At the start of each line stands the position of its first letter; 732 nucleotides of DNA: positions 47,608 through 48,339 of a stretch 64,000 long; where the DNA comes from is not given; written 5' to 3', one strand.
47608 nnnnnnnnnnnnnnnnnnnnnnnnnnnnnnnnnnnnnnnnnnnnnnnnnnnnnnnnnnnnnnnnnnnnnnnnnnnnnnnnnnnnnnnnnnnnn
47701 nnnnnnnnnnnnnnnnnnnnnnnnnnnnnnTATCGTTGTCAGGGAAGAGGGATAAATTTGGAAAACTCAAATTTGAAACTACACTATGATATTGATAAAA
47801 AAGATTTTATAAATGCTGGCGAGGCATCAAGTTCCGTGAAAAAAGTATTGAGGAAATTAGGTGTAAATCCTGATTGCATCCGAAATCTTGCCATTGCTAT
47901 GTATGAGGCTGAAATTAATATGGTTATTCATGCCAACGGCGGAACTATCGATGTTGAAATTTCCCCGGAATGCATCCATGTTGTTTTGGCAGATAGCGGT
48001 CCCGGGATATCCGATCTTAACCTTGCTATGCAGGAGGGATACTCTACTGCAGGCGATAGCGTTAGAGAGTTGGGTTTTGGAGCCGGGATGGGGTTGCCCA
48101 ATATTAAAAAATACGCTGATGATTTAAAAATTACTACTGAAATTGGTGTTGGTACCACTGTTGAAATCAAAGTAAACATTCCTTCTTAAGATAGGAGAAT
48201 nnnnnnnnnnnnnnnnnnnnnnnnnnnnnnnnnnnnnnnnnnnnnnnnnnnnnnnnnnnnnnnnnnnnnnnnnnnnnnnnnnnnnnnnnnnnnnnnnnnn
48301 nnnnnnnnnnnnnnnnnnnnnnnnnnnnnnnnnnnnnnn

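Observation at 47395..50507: Five-gene putative H2/redox-sensing module immediately upstream of the bifurcating hydrogenase operon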

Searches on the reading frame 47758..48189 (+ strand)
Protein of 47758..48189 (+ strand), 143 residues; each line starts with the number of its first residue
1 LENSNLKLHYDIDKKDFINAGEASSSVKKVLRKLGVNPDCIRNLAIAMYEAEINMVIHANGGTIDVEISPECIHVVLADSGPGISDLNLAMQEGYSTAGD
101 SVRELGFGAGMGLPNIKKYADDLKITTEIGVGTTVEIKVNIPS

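Call 3: search_protein_families(library=pfam, proteins=[window:47758-48189:+], max_evalue=0.01)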
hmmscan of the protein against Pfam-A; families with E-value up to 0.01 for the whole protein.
window:47758-48189:+ (143 aa): 2 families
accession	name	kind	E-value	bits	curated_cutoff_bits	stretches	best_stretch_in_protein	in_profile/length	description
PF13581.12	HATPase_c_2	-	3.9e-12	46.7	27.4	1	21-137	9-125/127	Histidine kinase-like ATPase domain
PF02518.31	HATPase_c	-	2.7e-10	41.1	26.4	1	47-140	9-108/111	Histidine kinase-, DNA gyrase B-, and HSP90-like ATPase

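Call 4: search_protein_families(library=ncbifam, proteins=[window:47758-48189:+], max_evalue=0.01)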
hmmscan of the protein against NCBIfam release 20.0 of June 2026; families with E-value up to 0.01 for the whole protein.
window:47758-48189:+ (143 aa): 9 families
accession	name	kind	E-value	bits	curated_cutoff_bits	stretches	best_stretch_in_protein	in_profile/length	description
TIGR01925.2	spIIAB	equivalog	1.8e-14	53.8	135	1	19-140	13-135/137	anti-sigma F factor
NF003144.0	PRK04069.1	equivalog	2e-07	30.5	145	1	27-132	26-136/161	anti-sigma B factor RsbW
TIGR01924.1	rsbW_low_gc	equivalog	2e-05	24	155.05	1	26-133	25-137/159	anti-sigma B factor RsbW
NF008298.1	PRK11086.1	subfamily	5.3e-05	21.9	520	1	53-139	436-523/529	DcuS/MalK family sensor histidine kinase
NF041045.1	RsbA_anti_sig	subfamily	6.2e-05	22.4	210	1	21-138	192-301/303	anti-sigma factor RsbA family regulatory protein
TIGR02938.1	nifL_nitrog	equivalog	0.0022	16.6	242.45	1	64-119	415-468/494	nitrogen fixation negative regulator NifL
NF007004.0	PRK09467.1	equivalog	0.0041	16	415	1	33-125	320-416/440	two-component system sensor histidine kinase EnvZ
NF050805.1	CellDivHKDivJCaul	equivalog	0.0057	14.9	1000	1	71-141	446-520/531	cell cycle sensor histidine kinase DivJ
NF038334.1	malate_HK_MalK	exception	0.0068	15.1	800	1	63-139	448-523/533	malate sensor histidine kinase MalK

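Call 32: search_solved_structures(query=window:47758-48189:+, max_evalue=0.1, show_alignments=2)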
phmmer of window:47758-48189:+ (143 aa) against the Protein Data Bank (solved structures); distinct sequences matched with E-value up to 0.1: 6.
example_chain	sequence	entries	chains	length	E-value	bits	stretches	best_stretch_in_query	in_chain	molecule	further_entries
1til_A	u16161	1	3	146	7.5e-06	29.4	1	27-141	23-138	Anti-sigma F factor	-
1l0o_A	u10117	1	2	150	8.2e-06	29.3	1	27-141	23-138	Anti-sigma F factor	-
1th8_A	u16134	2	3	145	1.8e-05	28.2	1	27-138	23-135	Anti-sigma F factor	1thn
1tid_A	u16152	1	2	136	2.2e-05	27.9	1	27-138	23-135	Anti-sigma F factor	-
7bqb_A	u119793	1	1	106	0.01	19.3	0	17-58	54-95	NF6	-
6m36_A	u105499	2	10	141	0.021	18.2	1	28-133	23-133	Serine-protein kinase RsbW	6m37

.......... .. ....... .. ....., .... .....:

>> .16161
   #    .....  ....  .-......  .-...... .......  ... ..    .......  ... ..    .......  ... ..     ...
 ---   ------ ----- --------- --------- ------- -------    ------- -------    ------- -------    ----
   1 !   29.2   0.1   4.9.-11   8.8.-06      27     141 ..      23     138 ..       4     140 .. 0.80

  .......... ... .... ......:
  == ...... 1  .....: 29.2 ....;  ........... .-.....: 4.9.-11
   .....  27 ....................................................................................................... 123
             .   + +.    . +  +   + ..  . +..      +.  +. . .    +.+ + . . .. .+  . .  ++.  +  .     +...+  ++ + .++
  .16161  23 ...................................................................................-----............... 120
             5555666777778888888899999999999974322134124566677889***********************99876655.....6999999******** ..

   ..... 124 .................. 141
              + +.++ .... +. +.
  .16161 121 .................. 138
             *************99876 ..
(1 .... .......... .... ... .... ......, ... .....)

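Call 86: search_protein_families(library=padloc, proteins=[window:47758-48186:+], max_evalue=0.001)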
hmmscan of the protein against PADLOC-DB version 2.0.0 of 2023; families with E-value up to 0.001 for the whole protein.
window:47758-48186:+ (143 aa): 0 families
